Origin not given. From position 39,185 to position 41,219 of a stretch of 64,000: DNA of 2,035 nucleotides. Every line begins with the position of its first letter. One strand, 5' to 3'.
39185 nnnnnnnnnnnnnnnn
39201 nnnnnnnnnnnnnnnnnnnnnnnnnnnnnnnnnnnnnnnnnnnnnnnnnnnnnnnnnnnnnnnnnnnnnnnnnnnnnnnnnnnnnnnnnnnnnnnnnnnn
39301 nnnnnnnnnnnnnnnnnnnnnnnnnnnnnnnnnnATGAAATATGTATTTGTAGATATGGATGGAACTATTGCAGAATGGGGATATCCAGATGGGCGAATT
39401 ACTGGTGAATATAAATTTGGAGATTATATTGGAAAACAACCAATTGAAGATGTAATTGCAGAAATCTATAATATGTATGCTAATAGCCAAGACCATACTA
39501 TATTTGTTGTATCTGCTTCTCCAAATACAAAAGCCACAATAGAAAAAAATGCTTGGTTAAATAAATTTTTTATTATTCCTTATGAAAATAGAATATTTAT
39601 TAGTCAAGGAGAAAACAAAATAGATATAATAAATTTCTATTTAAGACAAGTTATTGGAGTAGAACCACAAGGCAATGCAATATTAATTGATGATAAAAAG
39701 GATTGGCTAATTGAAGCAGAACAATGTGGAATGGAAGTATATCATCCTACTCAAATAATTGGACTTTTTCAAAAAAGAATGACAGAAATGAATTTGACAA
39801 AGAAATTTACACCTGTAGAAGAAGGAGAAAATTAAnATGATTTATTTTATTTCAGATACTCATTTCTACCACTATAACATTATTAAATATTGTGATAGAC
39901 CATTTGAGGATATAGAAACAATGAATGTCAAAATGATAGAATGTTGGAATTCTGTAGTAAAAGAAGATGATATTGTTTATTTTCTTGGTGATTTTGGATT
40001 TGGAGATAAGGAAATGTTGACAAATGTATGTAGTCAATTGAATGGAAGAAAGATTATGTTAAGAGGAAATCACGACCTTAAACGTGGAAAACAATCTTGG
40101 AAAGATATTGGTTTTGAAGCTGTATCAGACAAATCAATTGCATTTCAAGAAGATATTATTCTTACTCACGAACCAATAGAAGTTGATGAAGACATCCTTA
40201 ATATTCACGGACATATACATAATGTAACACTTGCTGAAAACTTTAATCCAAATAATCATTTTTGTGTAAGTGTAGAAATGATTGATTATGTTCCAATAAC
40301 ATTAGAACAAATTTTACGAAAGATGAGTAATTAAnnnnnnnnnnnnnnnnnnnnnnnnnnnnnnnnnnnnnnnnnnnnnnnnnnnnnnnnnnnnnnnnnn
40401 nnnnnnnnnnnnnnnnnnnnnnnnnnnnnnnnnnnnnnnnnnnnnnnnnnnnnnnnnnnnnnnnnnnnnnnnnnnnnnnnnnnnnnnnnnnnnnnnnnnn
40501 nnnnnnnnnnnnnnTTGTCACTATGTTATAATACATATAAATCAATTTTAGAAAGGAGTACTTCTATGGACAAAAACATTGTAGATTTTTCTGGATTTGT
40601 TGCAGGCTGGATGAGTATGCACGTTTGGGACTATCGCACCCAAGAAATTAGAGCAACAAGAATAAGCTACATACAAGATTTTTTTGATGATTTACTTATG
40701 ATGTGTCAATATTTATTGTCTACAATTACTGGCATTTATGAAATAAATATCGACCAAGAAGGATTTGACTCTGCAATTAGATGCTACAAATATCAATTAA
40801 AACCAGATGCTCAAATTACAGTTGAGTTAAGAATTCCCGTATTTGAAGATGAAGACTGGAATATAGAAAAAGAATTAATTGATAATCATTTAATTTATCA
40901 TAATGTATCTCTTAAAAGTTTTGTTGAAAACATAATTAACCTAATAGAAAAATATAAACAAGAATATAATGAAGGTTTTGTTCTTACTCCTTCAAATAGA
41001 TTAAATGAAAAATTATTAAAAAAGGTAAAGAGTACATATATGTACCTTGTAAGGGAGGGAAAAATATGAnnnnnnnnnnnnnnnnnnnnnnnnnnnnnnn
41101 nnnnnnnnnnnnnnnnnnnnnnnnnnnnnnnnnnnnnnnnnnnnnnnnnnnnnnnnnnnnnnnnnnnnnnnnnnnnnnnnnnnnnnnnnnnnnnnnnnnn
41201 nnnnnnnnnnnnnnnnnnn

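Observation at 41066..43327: Pnkp-type RNA end-healing/sealing enzyme encoded alongside a large tRNA set and extra phosphoesterases: anti-anticodon-nuclease repair kit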

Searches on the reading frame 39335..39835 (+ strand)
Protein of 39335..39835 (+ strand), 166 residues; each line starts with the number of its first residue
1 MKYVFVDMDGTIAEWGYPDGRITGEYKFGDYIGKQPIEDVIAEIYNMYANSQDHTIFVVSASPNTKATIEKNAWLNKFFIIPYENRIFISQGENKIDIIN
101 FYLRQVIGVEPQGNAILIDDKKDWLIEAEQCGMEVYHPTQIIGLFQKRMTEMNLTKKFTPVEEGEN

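Call 10: search_protein_families(library=pfam, proteins=[window:39335-39835:+], max_evalue=0.01)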
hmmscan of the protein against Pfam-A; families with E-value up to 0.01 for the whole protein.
window:39335-39835:+ (166 aa): 1 family
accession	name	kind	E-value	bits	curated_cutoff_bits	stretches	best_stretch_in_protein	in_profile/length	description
PF25109.1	HAD_PNKP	-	5.2e-05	23.8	27.6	1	2-98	2-97/143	Polynucleotide kinase PNKP phosphatase domain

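Call 11: search_protein_families(library=phrogs, proteins=[window:39335-39835:+], max_evalue=0.001)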
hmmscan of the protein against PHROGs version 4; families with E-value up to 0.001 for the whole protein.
window:39335-39835:+ (166 aa): 4 families
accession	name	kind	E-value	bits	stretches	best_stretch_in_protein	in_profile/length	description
phrog_415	-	other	2.1e-09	38.4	1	1-141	21-167/218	polynucleotide kinase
phrog_420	-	unknown function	8.8e-08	33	1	35-137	84-174/267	unknown function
phrog_505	-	other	0.00029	21.4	1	2-97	162-248/295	polynucleotide kinase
phrog_1238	-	moron, auxiliary metabolic gene and host takeover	0.00032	21.4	1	1-77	22-85/155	phosphoheptose isomerase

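Call 61: search_solved_structures(query=window:39335-39835:+, max_evalue=0.1)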
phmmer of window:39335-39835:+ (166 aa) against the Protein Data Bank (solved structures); distinct sequences matched with E-value up to 0.1: 1.
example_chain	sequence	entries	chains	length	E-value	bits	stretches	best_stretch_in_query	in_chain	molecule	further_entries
8prj_A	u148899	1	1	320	0.0089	18.8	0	18-95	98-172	v31Bagel8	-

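Call 79: search_protein_families(library=ncbifam, proteins=[window:39335-39835:+], max_evalue=0.01)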
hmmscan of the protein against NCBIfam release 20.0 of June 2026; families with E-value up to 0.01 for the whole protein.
window:39335-39835:+ (166 aa): 1 family
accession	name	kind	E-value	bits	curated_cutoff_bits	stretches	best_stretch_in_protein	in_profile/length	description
TIGR01662.1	HAD-SF-IIIA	subfamily_domain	0.0043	17.2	44.6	0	2-62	1-50/141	HAD-IIIA family hydrolase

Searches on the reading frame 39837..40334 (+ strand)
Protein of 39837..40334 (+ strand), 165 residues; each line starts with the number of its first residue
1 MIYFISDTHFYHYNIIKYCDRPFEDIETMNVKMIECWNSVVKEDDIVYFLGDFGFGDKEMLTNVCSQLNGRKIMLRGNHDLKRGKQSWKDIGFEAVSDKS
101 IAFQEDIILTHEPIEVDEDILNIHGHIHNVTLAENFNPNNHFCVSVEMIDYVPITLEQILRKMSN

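Call 10: search_protein_families(library=pfam, proteins=[window:39837-40334:+], max_evalue=0.01)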
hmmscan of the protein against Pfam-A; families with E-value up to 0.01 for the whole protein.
window:39837-40334:+ (165 aa): 2 families
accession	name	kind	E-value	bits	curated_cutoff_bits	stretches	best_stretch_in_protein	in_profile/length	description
PF00149.33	Metallophos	-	2e-07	32.1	21.5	1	2-134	3-118/191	Calcineurin-like phosphoesterase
PF12850.12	Metallophos_2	-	2.2e-05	25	27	1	2-130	3-119/154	Calcineurin-like phosphoesterase superfamily domain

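Call 11: search_protein_families(library=phrogs, proteins=[window:39837-40334:+], max_evalue=0.001)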
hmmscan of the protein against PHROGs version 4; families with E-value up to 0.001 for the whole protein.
window:39837-40334:+ (165 aa): 2 families
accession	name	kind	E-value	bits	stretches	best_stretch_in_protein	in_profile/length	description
phrog_547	-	other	5.9e-46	157.5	1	1-164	30-200/245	phosphoesterase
phrog_30537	-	unknown function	8.6e-05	23.9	1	16-69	2-54/87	-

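Call 60: search_solved_structures(query=window:39837-40334:+, max_evalue=0.01)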
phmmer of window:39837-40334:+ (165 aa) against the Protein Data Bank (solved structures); distinct sequences matched with E-value up to 0.01: 1.
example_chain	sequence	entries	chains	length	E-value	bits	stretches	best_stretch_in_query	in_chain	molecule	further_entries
1xm7_A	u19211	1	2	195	3.9e-13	52.8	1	1-114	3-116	hypothetical protein aq_1665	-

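Call 79: search_protein_families(library=ncbifam, proteins=[window:39837-40334:+], max_evalue=0.01)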
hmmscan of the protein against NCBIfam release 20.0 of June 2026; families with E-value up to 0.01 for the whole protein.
window:39837-40334:+ (165 aa): 2 families
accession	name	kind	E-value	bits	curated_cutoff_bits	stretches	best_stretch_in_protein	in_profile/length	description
TIGR04123.1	P_estr_lig_assc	hypoth_equivalog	8.5e-07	28.6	150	1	61-130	89-153/207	ligase-associated DNA damage response endonuclease PdeM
TIGR00040.1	yfcE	subfamily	0.00028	21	56.25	1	42-133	27-121/158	YfcE family phosphodiesterase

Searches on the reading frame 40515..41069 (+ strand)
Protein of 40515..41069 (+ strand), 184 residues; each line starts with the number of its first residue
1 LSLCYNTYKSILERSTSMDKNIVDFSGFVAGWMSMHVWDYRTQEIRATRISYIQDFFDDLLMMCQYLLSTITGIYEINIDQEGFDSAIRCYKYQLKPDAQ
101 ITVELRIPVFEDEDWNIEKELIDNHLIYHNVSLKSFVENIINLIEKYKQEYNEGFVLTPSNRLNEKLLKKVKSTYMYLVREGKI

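Call 10: search_protein_families(library=pfam, proteins=[window:40515-41069:+], max_evalue=0.01)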
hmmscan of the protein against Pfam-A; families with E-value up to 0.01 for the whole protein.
window:40515-41069:+ (184 aa): 0 families

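Call 11: search_protein_families(library=phrogs, proteins=[window:40515-41069:+], max_evalue=0.001)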
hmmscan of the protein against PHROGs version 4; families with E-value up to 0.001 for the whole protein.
window:40515-41069:+ (184 aa): 0 families

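Call 79: search_protein_families(library=ncbifam, proteins=[window:40515-41069:+], max_evalue=0.01)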
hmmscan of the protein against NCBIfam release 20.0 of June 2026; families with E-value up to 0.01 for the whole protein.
window:40515-41069:+ (184 aa): 0 families
